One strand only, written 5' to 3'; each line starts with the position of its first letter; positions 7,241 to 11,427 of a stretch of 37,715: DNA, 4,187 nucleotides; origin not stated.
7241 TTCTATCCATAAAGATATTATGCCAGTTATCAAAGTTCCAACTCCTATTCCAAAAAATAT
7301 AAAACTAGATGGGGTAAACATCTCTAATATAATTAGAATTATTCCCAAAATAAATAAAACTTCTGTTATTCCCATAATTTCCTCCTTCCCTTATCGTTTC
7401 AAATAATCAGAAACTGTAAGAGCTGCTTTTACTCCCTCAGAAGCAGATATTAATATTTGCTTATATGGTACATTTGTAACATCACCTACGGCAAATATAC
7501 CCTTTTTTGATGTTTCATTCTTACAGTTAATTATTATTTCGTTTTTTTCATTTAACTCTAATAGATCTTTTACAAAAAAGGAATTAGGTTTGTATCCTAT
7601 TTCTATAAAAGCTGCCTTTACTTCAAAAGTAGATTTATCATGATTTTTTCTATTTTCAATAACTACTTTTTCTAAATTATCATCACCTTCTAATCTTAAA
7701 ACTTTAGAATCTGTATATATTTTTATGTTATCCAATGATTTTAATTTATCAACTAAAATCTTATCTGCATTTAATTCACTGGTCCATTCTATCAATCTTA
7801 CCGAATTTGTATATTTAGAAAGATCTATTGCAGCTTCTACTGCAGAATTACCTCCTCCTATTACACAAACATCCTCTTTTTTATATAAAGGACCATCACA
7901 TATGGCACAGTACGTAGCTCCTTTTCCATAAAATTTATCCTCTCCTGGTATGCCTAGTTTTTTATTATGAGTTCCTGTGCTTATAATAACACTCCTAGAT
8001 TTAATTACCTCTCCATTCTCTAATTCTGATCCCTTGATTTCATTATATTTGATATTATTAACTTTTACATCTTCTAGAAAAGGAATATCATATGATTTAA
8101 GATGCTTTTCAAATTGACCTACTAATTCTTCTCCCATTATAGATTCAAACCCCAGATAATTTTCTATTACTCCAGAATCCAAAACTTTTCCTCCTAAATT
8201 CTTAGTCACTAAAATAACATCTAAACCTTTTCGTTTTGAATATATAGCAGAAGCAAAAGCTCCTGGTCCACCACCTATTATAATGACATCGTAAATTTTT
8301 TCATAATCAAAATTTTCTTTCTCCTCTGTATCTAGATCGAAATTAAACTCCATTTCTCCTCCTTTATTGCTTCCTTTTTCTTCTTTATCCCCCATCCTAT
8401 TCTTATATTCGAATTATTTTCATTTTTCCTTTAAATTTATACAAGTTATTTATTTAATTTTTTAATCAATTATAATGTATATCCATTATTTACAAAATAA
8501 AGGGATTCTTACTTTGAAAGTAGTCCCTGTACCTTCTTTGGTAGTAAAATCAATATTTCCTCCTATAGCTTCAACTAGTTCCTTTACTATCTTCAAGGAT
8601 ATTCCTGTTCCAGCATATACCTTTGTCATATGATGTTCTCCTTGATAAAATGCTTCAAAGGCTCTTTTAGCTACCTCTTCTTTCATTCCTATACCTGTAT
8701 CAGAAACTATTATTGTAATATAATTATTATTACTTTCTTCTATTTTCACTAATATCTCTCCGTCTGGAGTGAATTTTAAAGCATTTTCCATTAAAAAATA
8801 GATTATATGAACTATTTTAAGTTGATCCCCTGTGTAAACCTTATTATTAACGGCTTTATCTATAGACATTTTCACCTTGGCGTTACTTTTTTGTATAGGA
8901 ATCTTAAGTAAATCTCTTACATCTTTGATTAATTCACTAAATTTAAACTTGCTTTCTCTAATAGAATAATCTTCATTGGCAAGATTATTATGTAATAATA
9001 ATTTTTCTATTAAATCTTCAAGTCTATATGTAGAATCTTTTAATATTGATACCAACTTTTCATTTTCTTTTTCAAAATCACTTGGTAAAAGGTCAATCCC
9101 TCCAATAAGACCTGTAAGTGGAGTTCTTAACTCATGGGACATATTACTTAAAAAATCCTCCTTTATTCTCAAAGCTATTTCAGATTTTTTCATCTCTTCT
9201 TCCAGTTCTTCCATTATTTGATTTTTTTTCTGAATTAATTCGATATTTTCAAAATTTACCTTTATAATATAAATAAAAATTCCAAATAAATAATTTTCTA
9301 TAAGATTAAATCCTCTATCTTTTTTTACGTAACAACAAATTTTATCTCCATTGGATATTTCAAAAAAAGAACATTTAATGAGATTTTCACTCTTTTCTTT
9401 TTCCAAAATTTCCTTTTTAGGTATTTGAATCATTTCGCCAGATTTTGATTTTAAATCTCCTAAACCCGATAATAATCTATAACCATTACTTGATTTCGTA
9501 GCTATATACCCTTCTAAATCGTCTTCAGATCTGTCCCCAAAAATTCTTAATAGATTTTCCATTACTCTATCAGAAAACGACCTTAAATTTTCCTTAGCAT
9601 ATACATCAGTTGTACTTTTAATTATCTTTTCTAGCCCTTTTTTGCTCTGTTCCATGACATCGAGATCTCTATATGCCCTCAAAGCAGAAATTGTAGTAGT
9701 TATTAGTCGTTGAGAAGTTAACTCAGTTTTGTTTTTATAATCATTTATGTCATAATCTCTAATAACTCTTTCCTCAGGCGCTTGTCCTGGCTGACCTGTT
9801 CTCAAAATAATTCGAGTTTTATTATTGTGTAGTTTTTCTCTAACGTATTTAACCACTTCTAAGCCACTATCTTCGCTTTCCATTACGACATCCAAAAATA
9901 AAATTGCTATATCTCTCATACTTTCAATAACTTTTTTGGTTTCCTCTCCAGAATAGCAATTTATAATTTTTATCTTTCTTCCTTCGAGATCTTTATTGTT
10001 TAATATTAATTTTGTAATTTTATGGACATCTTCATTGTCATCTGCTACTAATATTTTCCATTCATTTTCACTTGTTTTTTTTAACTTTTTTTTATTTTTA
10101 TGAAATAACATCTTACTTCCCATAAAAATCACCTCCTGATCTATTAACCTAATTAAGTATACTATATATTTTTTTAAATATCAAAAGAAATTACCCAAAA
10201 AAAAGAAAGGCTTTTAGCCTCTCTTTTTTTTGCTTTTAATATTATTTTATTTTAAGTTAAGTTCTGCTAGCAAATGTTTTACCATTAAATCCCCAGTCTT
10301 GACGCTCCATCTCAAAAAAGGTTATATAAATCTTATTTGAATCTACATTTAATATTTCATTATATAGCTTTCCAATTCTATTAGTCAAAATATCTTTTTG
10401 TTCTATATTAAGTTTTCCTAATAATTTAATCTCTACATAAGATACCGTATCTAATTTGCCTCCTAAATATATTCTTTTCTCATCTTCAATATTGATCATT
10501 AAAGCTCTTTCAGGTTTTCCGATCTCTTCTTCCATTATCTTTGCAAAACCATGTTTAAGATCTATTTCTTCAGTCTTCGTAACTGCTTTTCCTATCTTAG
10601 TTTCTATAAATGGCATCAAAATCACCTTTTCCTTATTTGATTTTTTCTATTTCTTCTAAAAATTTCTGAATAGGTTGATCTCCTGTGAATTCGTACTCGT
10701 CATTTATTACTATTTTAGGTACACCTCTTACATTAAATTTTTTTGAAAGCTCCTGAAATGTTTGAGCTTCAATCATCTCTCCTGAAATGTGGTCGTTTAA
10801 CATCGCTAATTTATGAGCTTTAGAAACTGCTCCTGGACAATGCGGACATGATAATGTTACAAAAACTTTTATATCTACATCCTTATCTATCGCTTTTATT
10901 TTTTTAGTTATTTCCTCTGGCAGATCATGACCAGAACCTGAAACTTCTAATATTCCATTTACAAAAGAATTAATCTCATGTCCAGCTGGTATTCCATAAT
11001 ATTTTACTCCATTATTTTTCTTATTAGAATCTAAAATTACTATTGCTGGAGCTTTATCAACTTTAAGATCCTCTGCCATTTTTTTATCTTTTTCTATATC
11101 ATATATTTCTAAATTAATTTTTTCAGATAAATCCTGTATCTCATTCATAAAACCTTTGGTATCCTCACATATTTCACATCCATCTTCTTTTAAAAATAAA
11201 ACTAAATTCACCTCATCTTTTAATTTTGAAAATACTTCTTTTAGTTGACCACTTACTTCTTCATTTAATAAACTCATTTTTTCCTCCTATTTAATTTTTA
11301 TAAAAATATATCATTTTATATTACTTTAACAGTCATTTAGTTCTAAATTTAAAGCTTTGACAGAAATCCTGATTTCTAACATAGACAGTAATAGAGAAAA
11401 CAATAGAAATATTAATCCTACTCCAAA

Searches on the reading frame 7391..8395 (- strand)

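Call 29: search_protein_families(library=pfam, proteins=[window:7391-8395:-], max_evalue=0.001)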
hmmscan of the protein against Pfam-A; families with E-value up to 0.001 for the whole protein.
window:7391-8395:- (334 aa): 10 families
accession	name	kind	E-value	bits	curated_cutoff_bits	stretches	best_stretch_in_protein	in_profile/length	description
PF07992.20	Pyr_redox_2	-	2.4e-44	152.4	26.1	1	35-312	1-282/291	Pyridine nucleotide-disulphide oxidoreductase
PF13738.12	Pyr_redox_3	-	2e-24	86.8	30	1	84-304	76-305/305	Pyridine nucleotide-disulphide oxidoreductase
PF00070.33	Pyr_redox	-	4.5e-15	56.4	22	1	176-247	2-80/82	Pyridine nucleotide-disulphide oxidoreductase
PF01134.28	GIDA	-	4.2e-12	46.3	22.1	0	36-67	1-32/391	Glucose inhibited division protein A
PF12831.13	FAD_oxidored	-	8.4e-11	42.2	27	1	36-71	1-38/416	FAD dependent oxidoreductase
PF03486.20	HI0933_like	-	8.4e-10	38.9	50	0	36-75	2-43/244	HI0933-like protein Rossmann domain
PF00890.30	FAD_binding_2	-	1e-08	35.2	20.4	1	36-65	1-30/414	FAD binding domain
PF01266.30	DAO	-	2.9e-05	24.2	27.9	0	36-67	1-33/353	FAD dependent oxidoreductase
PF01946.23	Thi4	-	0.00039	20.2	26.2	0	34-67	17-51/235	Thi4 family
PF01494.25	FAD_binding_3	-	0.00081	19.1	22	0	35-66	2-33/349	FAD binding domain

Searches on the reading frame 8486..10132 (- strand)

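Call 29: search_protein_families(library=pfam, proteins=[window:8486-10132:-], max_evalue=0.001)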
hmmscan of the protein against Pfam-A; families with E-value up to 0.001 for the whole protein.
window:8486-10132:- (548 aa): 4 families
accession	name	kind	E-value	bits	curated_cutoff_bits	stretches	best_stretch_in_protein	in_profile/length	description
PF02518.31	HATPase_c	-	6.2e-25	88.2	26.4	1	435-545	1-109/111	Histidine kinase-, DNA gyrase B-, and HSP90-like ATPase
PF11849.14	DUF3369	-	7.9e-20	72.2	27.2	1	148-301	2-166/168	Domain of unknown function (DUF3369)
PF00512.31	HisKA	-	1.4e-13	51.1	26.9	1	324-379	2-58/66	His Kinase A (phospho-acceptor) domain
PF00072.30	Response_reg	-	7.2e-07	29.8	30.2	1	27-136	1-100/111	Response regulator receiver domain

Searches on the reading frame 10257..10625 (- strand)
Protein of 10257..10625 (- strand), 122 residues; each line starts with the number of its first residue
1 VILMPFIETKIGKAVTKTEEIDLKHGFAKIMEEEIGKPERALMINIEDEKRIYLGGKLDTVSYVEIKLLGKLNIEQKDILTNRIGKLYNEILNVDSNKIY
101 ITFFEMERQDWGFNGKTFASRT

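Call 29: search_protein_families(library=pfam, proteins=[window:10257-10625:-], max_evalue=0.001)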
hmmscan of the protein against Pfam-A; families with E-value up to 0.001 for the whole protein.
window:10257-10625:- (122 aa): 3 families
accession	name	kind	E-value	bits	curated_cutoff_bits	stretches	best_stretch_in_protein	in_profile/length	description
PF01187.23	MIF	-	6e-14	52.8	22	1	22-119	17-114/114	Macrophage migration inhibitory factor (MIF)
PF01361.26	Tautomerase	-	1.4e-07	31.7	22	1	63-119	2-58/60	Tautomerase enzyme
PF14552.11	Tautomerase_2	-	0.00011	22.7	28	1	57-113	25-81/82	Tautomerase enzyme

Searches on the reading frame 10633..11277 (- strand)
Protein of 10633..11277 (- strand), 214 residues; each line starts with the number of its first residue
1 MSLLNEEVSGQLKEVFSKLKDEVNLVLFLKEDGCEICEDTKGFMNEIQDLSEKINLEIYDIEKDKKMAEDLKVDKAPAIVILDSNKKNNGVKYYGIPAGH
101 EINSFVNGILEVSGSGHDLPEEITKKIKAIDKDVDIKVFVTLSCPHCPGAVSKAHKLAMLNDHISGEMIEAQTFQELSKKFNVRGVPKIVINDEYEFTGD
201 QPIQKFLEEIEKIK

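Call 29: search_protein_families(library=pfam, proteins=[window:10633-11277:-], max_evalue=0.001)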
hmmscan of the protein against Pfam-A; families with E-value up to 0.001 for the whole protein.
window:10633-11277:- (214 aa): 11 families
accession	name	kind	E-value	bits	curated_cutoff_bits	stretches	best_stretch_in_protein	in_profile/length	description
PF13192.12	Thioredoxin_3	-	6.9e-23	80.9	24.8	1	135-210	2-74/76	Thioredoxin domain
PF00085.26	Thioredoxin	-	1.7e-08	34.9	23.5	0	22-103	19-98/103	Thioredoxin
PF14595.12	Thioredoxin_9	-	2.2e-08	34.5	25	0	119-194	28-106/129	Thioredoxin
PF00462.30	Glutaredoxin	-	5.9e-08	33.2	22.9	0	136-195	1-59/60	Glutaredoxin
PF13098.12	Thioredoxin_2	-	5.1e-07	30.4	27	0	162-208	60-102/104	Thioredoxin-like domain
PF13905.12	Thioredoxin_8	-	3.9e-06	27.5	27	0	8-87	19-93/94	Thioredoxin-like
PF13728.12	TraF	-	2.1e-05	24.9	23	0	10-88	118-205/224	F plasmid transfer operon protein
PF13743.12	Thioredoxin_5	-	3.9e-05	23.9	27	1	62-96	144-178/186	Thioredoxin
PF23357.1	DUF7088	-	5.7e-05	23.7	27.8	0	13-71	12-75/105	Domain of unknown function (DUF7088)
PF05768.20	Glrx-like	-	9.3e-05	23.1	26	0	25-69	2-44/77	Glutaredoxin-like domain (DUF836)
PF20029.6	DUF6436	-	0.00078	19.6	27.3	0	20-87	18-86/133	Domain of unknown function (DUF6436)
